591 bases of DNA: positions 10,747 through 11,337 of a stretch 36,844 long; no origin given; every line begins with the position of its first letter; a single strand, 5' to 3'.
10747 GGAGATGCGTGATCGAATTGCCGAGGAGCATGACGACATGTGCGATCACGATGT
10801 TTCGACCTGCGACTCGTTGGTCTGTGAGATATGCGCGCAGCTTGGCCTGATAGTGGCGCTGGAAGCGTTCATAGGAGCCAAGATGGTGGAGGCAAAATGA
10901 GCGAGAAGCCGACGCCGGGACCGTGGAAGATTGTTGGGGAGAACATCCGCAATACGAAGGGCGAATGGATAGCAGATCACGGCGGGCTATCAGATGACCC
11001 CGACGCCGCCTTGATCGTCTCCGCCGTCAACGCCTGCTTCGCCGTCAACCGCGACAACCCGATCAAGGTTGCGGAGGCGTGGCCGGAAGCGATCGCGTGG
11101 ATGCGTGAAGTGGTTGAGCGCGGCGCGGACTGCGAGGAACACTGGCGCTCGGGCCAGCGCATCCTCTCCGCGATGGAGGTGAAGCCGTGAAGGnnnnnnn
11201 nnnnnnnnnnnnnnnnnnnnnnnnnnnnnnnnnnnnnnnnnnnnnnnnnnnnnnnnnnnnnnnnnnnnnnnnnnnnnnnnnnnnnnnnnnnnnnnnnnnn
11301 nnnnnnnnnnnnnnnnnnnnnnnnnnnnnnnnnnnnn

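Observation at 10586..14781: Dispersed paralogous three-gene module (CxxCxGxG finger protein, TPGPW protein, VKDEEI protein) present twice in the middle region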

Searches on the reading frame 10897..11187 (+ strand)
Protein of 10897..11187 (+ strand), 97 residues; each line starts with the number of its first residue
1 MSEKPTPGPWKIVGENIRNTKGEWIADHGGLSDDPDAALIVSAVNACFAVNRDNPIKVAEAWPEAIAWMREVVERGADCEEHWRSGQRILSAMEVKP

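Call 4: search_protein_families(library=pfam, max_evalue=1, proteins=[window:10897-11187:+])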
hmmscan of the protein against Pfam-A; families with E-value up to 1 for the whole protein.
window:10897-11187:+ (97 aa): 0 families

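Call 5: search_protein_families(library=phrogs, max_evalue=0.1, proteins=[window:10897-11187:+])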
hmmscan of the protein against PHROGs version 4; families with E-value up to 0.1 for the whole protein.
window:10897-11187:+ (97 aa): 2 families
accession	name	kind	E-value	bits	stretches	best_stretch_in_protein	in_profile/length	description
phrog_19039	-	unknown function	0.0015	20.1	1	41-78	38-75/95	-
phrog_1273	-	unknown function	0.026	15.9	1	1-28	4-31/103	-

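Call 19: find_homologous_proteins(query=A1, max_evalue=0.001)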
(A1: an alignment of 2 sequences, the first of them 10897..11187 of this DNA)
Query A1 (2 sequences) (97 aa, profile of the alignment): 12 proteins with E <= 0.001 among 963 candidates.
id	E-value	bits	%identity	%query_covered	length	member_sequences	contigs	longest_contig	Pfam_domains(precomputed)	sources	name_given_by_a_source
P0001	7.0e-73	261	35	77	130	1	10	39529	-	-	-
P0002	3.0e-39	152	100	100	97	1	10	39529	-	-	-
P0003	1.3e-14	72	39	99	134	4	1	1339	-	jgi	jgi:hypothetical protein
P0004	8.5e-14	70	38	81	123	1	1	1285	-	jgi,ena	-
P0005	9.6e-11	60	48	59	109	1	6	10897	PF27050.1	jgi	jgi:hypothetical protein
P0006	1.7e-10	59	47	72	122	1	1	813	-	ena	-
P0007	1.2e-9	56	40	85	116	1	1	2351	-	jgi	jgi:hypothetical protein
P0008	1.6e-9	56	41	100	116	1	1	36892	-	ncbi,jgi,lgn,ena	ncbi:MAG: hypothetical protein WC683_10025 [bacterium]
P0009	2.6e-8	52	43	72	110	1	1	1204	-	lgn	-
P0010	4.3e-8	51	47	72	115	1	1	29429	-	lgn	-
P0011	5.7e-8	51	46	56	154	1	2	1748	-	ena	-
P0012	2.1e-7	49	40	72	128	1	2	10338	-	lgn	-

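Call 20: search_protein_families(library=pfam, max_evalue=1, proteins=[P0003, P0004, P0005, P0006, P0007, P0008, P0009, P0010, P0011, P0012])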
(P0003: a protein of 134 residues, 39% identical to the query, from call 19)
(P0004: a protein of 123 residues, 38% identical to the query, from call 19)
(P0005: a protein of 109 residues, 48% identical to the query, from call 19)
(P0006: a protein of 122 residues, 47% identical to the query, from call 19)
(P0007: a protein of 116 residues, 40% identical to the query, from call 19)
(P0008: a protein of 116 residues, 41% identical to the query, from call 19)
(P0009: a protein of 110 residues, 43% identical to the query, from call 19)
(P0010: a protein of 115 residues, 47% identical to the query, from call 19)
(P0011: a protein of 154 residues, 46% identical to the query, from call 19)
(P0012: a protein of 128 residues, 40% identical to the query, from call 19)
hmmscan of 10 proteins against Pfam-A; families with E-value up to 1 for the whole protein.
P0003 (134 aa): 1 family
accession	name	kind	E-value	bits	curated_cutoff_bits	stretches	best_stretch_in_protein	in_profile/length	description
PF02792.19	Mago_nashi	-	0.36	11.2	27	1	77-125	50-99/142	Mago nashi protein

P0004 (123 aa): 0 families

P0005 (109 aa): 0 families

P0006 (122 aa): 0 families

P0007 (116 aa): 0 families

P0008 (116 aa): 1 family
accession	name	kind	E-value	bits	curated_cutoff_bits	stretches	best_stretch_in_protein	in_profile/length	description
PF24019.1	DUF7332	-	0.22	11.4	27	1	43-72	27-52/150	Family of unknown function (DUF7332)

P0009 (110 aa): 0 families

P0010 (115 aa): 0 families

P0011 (154 aa): 0 families

P0012 (128 aa): 0 families

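Call 22: find_encoding_contigs(protein=P0008, flank=6000, max_places=3)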
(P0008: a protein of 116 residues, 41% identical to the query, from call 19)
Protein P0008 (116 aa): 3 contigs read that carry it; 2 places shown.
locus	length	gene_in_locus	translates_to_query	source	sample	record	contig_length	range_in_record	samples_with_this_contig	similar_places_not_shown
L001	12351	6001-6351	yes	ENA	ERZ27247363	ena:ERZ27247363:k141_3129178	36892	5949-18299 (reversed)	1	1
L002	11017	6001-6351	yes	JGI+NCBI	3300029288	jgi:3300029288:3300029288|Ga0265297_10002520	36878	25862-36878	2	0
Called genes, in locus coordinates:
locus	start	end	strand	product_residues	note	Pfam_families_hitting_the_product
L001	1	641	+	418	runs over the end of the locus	PF02463:SMC_N (weak), PF13476:AAA_23, PF13555:AAA_29 (weak)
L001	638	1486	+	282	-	PF12684:DUF3799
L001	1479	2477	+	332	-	-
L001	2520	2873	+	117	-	-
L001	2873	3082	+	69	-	-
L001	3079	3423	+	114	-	-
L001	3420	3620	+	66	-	-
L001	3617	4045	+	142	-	-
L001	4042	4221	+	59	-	-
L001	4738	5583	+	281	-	-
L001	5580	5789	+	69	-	PF24623:Phage_zn_bind_8 (weak)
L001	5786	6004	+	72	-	-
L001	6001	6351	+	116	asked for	-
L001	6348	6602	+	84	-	-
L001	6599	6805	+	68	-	-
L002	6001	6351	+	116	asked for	-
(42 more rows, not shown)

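Call 23: find_encoding_contigs(protein=P0010, flank=6000, max_places=3)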
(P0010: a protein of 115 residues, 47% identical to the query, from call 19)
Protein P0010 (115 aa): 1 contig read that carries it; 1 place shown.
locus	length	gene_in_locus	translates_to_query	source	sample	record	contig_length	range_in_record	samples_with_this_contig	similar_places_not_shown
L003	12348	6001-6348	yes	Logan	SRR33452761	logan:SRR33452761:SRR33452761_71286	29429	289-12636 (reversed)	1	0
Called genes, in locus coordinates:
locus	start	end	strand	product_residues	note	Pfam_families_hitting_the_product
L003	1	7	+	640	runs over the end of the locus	-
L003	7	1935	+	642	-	PF12708:Pect-lyase_RHGA_epim, PF02018:CBM_4_9 (faint)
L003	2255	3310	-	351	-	PF00589:Phage_integrase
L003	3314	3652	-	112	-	-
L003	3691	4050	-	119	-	PF13560:HTH_31 (weak), PF01381:HTH_3, PF13443:HTH_26 (weak)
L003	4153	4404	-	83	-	-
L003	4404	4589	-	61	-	-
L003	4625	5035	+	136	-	-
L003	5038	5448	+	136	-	PF18902:DUF5658 (faint)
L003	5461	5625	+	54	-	-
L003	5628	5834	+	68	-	-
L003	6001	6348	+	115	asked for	-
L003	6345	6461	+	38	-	-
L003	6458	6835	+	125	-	-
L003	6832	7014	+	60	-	-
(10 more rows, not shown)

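Call 31: find_related_loci(query=A6, collection=viral_contigs, flank=5000)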
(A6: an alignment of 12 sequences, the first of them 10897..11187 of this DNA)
Query A6 (97 aa) in viral_contigs; peptide patterns used: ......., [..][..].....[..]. (x = any residue, [..] = any of these).
139 stretches matched a pattern; 6 encode a relative of the query (tblastn E <= 1e-3); 6 distinct loci.
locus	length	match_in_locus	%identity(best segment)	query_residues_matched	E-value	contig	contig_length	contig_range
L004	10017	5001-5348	41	1-97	4e-18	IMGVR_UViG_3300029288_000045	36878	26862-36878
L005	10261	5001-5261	40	4-72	8e-13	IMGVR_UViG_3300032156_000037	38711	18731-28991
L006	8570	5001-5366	34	4-96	3e-12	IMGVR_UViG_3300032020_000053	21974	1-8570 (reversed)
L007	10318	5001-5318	36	4-97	3e-12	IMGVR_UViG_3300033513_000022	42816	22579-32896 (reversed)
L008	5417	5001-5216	42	4-70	7e-8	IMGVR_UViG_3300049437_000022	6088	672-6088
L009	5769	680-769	50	1-30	4e-5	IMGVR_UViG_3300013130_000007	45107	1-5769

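Call 35: search_protein_representatives(alignment_id=A6)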
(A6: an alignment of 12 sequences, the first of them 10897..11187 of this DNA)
Query: 12 sequences, 115 profile positions. Proteins with E-value up to 0.001 (for the whole library): 1265; up to 1e-10: 205; up to 1e-30: 4. The best 150 are listed.
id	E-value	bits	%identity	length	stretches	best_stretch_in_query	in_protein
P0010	1.8e-35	137.6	-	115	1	1-114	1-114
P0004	1.9e-35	137.5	-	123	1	1-114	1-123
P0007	1.2e-32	128.5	-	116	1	1-114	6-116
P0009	1.2e-31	125.3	-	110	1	1-114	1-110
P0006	5.4e-30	120.0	-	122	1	1-114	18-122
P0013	9.2e-28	112.8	-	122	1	1-114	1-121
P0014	2.3e-26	108.3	-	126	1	1-114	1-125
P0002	4.4e-26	107.3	-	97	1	2-114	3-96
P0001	5.7e-26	107.0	-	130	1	1-114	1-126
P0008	8.5e-26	106.4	-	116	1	2-114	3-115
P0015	1.8e-24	102.2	-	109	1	2-114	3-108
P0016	1.0e-23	99.7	-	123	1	2-114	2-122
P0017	1.6e-23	99.1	-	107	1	1-114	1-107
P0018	2.4e-23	98.5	-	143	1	1-114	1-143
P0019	3.3e-23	98.1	-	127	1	1-114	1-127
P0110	1.6e-12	63.6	-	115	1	5-112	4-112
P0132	4.9e-12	62.1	-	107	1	5-113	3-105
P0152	9.2e-12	61.2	-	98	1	5-113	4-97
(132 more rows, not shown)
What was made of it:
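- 10897..11190 (+): C1: a 97-aa TPGPW protein of the phrog_1273-type family. Family profile finds 1265 cluster representatives (call 35).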

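Call 38: search_protein_families(library=pfam, alignment_id=A7, max_evalue=0.01)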
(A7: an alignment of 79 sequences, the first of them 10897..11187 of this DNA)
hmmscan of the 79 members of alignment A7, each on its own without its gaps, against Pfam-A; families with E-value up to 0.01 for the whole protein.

A. member 1, window:10897-11187:+ (97 aa): 0 families

B. families by the number of members that match (of 79 scanned): 5 families
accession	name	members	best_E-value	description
PF21896.2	Talin_IBS2B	2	0.0038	Talin IBS2B domain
PF13250.11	DUF4041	1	0.00099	Domain of unknown function (DUF4041)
PF03586.18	Herpes_UL36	1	0.0026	Herpesvirus UL36 tegument protein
PF12205.13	GIT1_C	1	0.0076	G protein-coupled receptor kinase-interacting protein 1 C term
PF13324.12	GCIP_N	1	0.0079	Grap2 and cyclin-D-interacting, N-terminal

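Call 39: search_solved_structures(query=A7, max_evalue=1, show_alignments=2)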
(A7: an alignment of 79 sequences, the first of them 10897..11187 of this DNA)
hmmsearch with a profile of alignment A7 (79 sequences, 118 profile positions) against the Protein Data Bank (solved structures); distinct sequences matched with E-value up to 1: 8.
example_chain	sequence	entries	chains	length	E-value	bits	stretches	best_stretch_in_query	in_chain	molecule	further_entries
5cwp_A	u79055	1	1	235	0.078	16.3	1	54-116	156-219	Designed helical repeat protein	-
1o8q_A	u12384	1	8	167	0.13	15.6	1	64-91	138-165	MOLYBDOPTERIN BIOSYNTHESIS CNX1 PROTEIN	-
1o8o_A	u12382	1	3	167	0.13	15.6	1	64-91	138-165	MOLYBDOPTERIN BIOSYNTHESIS CNX1 PROTEIN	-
1o8n_A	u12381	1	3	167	0.13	15.6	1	64-91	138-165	MOLYBDOPTERIN BIOSYNTHESIS CNX1 PROTEIN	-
1uuy_A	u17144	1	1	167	0.13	15.6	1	64-91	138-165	MOLYBDOPTERIN BIOSYNTHESIS CNX1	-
6w2r_A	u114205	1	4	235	0.29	14.5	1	70-116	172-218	Junction 19 DHR54-DHR79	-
1uux_A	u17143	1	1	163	0.67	13.3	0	64-87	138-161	MOLYBDOPTERIN BIOSYNTHESIS CNX1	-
1eav_A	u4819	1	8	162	0.77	13.1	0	64-87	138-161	MOLYBDOPTERIN BIOSYNTHESIS CNX1 PROTEIN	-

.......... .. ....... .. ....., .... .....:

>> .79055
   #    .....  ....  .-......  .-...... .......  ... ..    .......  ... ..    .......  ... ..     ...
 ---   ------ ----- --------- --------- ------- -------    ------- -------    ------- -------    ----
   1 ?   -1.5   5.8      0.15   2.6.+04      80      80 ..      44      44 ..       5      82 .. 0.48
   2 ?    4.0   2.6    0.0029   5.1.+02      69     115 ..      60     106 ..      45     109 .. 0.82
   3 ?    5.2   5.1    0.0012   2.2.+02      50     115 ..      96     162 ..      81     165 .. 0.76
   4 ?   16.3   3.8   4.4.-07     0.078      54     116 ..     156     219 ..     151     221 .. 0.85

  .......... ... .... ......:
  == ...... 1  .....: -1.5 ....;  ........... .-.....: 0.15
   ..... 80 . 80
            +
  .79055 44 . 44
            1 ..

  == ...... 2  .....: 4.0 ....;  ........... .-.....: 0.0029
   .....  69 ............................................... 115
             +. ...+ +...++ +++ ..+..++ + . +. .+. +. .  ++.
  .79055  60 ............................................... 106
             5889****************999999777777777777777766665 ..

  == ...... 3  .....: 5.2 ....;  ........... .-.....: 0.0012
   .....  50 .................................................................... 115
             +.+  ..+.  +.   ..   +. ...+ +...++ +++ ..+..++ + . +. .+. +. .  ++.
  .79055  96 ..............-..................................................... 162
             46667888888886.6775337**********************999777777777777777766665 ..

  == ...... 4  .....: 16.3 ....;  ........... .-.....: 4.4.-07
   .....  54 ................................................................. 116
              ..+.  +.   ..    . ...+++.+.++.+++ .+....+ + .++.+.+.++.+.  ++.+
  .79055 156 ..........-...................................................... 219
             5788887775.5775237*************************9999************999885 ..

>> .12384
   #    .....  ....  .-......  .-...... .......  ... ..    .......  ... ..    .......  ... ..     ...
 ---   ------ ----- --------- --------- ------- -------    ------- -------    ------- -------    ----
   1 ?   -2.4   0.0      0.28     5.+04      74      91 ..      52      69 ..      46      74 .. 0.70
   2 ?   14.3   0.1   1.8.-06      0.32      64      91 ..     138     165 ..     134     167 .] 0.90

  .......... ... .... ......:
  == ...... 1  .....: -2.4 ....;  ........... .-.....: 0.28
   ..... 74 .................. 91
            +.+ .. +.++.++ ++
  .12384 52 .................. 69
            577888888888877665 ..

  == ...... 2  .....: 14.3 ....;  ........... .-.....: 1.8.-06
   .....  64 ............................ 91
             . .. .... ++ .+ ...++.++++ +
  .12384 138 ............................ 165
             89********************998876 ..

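Call 40: search_protein_families(library=phrogs, alignment_id=A7, max_evalue=0.001)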
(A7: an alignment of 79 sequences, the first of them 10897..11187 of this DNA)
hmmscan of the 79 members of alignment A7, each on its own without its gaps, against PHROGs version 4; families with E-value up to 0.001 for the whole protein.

A. member 1, window:10897-11187:+ (97 aa): 0 families

B. families by the number of members that match (of 79 scanned): 1 family
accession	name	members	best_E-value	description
phrog_1273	-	49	1.1e-10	-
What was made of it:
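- On phrog_1273: 49 of 79 homologues from the profile search match at E<=1e-3, best 1.1e-10 (call 40).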

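Call 41: predict_structure(alignment_id=A7)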
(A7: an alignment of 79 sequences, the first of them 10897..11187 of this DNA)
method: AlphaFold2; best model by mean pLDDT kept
length: 97 residues; sequences in the alignment: 79
mean_pLDDT: 89.0   pTM: 0.74
mean pLDDT of the five models: 89.0, 88.3, 85.7, 80.1, 75.6
residues with pLDDT >= 90: 63; 70-90: 30; 50-70: 3; < 50: 1
segments of 3 or more residues with pLDDT < 50: none
pLDDT, mean of each block of 10 residues (from residue 1): 80 92 88 84 96 95 94 83 90 88
secondary structure, 60 per line:
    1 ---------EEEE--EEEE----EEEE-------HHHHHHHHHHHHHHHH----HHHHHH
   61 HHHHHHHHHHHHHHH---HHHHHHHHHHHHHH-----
elements in order: E10-13 E16-19 E24-27 H35-50 H55-75 H79-92
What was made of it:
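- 10897..11190 (+): AF2 model has pLDDT 89 and pTM 0.74, a 3-strand meander plus 3 helices (call 41).
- The AF2 model of C1 is confident (call 41).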

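Call 43: fold_search(model_id=the predicted structure, library=pdb)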
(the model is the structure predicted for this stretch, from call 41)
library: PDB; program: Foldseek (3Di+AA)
matches with E <= 10: 58; with E <= 0.001: 0
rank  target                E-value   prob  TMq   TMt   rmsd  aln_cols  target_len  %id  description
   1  6qb8_z                2.2e+00  0.05  0.23  0.07   8.8        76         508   18  Human CCT:mLST8 complex (released 2019-07-03)
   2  8d06_E                2.3e+00  0.13  0.28  0.37   8.6        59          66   14  Hallucinated C3 protein assembly HALC3_104 (released 2022-09-28)
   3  8ugd_3H               2.7e+00  0.16  0.31  0.41   5.5        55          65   14  In-situ complex III, state I (released 2024-06-19)
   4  3hdf_A                3.2e+00  0.04  0.23  0.19  13.5       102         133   13  Crystal structure of truncated endolysin R21 from phage 21 (released 2009-11-03)
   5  3izk_A                3.5e+00  0.06  0.27  0.08   9.5        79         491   11  Mm-cpn rls deltalid with ATP (released 2011-02-02)
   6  6f40_V                3.5e+00  0.04  0.23  0.10  15.3        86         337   17  RNA Polymerase III open complex (released 2018-01-17)
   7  7zmb_d                3.7e+00  0.08  0.30  0.30   9.8        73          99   14  CryoEM structure of mitochondrial complex I from Chaetomium thermophilum (state 2) (released 2022-11-30)
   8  5uan_A                3.7e+00  0.02  0.19  0.09  12.8       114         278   13  Crystal structure of multi-domain RAR-beta-RXR-alpha heterodimer on DNA (released 2017-10-18)
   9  5ie9_D                3.9e+00  0.10  0.30  0.31   9.0        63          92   13  Crystal structure of the Bacillus-conserved MazG protein, a nucleotide pyrophosphohydrolase (released 2016-03-30)
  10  1vrx_A                4.2e+00  0.20  0.18  0.05   0.7        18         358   22  Endocellulase e1 from acidothermus cellulolyticus mutant y245g (released 2005-07-05)
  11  8fc0_E                4.5e+00  0.14  0.21  0.06   2.3        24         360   25  Crystal structure of a metagenome-derived GH5 endo-beta-1,4-glucanase (released 2023-03-15)
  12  2llw_MODEL_1_A        5.4e+00  0.07  0.28  0.35   6.1        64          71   12  Solution structure of the yeast Sti1 DP2 domain (released 2012-01-25)
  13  1ece_A                5.8e+00  0.15  0.18  0.05   0.7        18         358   22  ACIDOTHERMUS CELLULOLYTICUS ENDOCELLULASE E1 CATALYTIC DOMAIN IN COMPLEX WITH A CELLOTETRAOSE (released 1996-10-14)
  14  8fc0_F                5.8e+00  0.13  0.20  0.06   1.5        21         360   24  Crystal structure of a metagenome-derived GH5 endo-beta-1,4-glucanase (released 2023-03-15)
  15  8qll_B                5.8e+00  0.08  0.37  0.17  11.0        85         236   14  Crystal structure of rat glutathione transferase Omega 1 bound to glutathione (released 2024-07-31)
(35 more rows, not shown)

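Call 47: fold_search(model_id=the predicted structure, library=viral)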
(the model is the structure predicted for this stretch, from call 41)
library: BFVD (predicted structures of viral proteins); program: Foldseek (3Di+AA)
matches with E <= 10: 206; with E <= 0.001: 0
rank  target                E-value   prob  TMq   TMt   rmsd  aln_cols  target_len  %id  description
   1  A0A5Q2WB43            8.0e-03  0.96  0.38  0.41   7.7       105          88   25  (no name in the UniProt tables at hand)
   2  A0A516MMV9            1.4e-02  0.95  0.42  0.40   8.8       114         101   24  (no name in the UniProt tables at hand)
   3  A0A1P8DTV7            5.5e-02  0.91  0.37  0.16   9.7        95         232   21  (no name in the UniProt tables at hand)
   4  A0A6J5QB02            6.7e-02  0.69  0.36  0.34   9.0       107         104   17  Uncharacterized protein [uncultured Caudovirales phage]
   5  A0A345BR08            1.3e-01  0.35  0.29  0.29   9.1       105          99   16  (no name in the UniProt tables at hand)
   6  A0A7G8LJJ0            1.6e-01  0.57  0.38  0.22  12.1       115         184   16  (no name in the UniProt tables at hand)
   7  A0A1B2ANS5            1.7e-01  0.60  0.40  0.37   8.6       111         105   14  (no name in the UniProt tables at hand)
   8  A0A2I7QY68            2.1e-01  0.30  0.31  0.25  14.9        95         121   16  (no name in the UniProt tables at hand)
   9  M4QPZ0                2.4e-01  0.47  0.39  0.35   8.7       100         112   17  (no name in the UniProt tables at hand)
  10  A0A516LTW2            3.4e-01  0.41  0.35  0.34   9.0        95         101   14  (no name in the UniProt tables at hand)
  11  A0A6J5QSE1            4.4e-01  0.38  0.35  0.38   8.2       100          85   13  Uncharacterized protein [uncultured Caudovirales phage]
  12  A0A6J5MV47            4.4e-01  0.23  0.27  0.27   6.0        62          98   21  Uncharacterized protein [uncultured Caudovirales phage]
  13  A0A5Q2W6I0            4.4e-01  0.21  0.27  0.22   9.2        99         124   19  (no name in the UniProt tables at hand)
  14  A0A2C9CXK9            4.4e-01  0.12  0.26  0.11  15.2       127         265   15  Uncharacterized protein [Yersinia phage fHe-Yen9-04]
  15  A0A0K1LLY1            5.3e-01  0.47  0.43  0.18   6.4       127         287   13  Uncharacterized protein [Caulobacter phage Sansa]
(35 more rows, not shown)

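Call 48: search_dna_similar(query=P0004, collection=phages, mode=protein, max_evalue=0.001, max_rows=40)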
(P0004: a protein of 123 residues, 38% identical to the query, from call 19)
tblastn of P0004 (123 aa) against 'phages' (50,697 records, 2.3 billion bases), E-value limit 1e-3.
No match.

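Call 50: search_dna_similar(query=P0110, collection=phages, mode=protein, max_evalue=0.001, max_rows=40)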
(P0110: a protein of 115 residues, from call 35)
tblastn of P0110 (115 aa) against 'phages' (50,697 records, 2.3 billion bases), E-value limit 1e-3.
No match.
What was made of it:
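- Tried and rejected: tblastn of two C-family members against the same records: no match (calls 48, 50).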

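Call 51: find_related_loci(query=A7, collection=viral_contigs, flank=4000)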
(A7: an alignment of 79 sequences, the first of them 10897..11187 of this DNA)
Query A7 (97 aa) in viral_contigs; peptide patterns used: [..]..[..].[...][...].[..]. (x = any residue, [..] = any of these).
155 stretches matched a pattern; 7 encode a relative of the query (tblastn E <= 1e-3); 7 distinct loci.
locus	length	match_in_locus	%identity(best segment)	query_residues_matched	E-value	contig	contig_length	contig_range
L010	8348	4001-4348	41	1-97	4e-18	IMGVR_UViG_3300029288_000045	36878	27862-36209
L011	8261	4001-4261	40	4-72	8e-13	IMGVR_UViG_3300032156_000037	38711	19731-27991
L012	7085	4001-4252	37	4-72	1e-12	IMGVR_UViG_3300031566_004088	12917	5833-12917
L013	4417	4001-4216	42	4-70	7e-8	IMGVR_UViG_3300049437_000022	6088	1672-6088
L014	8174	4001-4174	40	6-61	5e-7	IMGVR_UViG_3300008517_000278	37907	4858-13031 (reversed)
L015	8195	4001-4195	31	3-68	9e-6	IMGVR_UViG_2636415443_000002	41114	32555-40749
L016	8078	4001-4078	62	36-61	2e-5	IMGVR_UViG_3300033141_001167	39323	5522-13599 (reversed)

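Call 53: find_related_loci(query=A6, collection=genome_contigs, flank=4000)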
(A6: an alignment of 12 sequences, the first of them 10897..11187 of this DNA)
Query A6 (97 aa) in genome_contigs; peptide patterns used: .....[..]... (x = any residue, [..] = any of these).
103 stretches matched a pattern, but none encodes a relative of the query by tblastn (E <= 1e-3).
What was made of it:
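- Tried and rejected: Scan of GTDB species genomes for the C motif: no relative (call 53).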

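Call 54: find_related_loci(query=A6, collection=metagenome_contigs, flank=3000)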
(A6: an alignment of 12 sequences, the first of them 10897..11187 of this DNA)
Query A6 (97 aa) in metagenome_contigs; peptide patterns used: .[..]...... (x = any residue, [..] = any of these).
180 stretches matched a pattern; 21 encode a relative of the query (tblastn E <= 1e-3); 21 distinct loci.
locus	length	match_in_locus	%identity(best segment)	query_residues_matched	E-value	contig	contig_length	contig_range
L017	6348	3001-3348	41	1-97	5e-18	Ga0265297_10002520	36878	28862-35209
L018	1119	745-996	42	7-82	7e-15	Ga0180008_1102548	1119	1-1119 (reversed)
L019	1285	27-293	38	4-82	3e-14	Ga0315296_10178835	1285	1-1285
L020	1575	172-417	41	4-74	3e-13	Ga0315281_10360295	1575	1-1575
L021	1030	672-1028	35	4-84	4e-13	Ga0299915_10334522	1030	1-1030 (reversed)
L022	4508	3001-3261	40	4-72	1e-12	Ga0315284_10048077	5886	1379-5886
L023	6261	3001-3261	40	4-72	9e-13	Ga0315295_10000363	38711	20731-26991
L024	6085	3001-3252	37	4-72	2e-12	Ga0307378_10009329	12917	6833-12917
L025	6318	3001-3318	36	4-97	4e-12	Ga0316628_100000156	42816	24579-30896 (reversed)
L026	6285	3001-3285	38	4-85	6e-12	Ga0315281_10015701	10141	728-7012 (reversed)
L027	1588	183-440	41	4-85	2e-10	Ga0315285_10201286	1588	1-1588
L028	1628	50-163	58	34-71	3e-10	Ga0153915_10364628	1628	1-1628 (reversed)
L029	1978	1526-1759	45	4-64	4e-10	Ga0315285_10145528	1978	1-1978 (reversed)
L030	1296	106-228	54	36-76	7e-10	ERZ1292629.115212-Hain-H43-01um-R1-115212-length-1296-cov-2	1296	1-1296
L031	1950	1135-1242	64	37-72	2e-9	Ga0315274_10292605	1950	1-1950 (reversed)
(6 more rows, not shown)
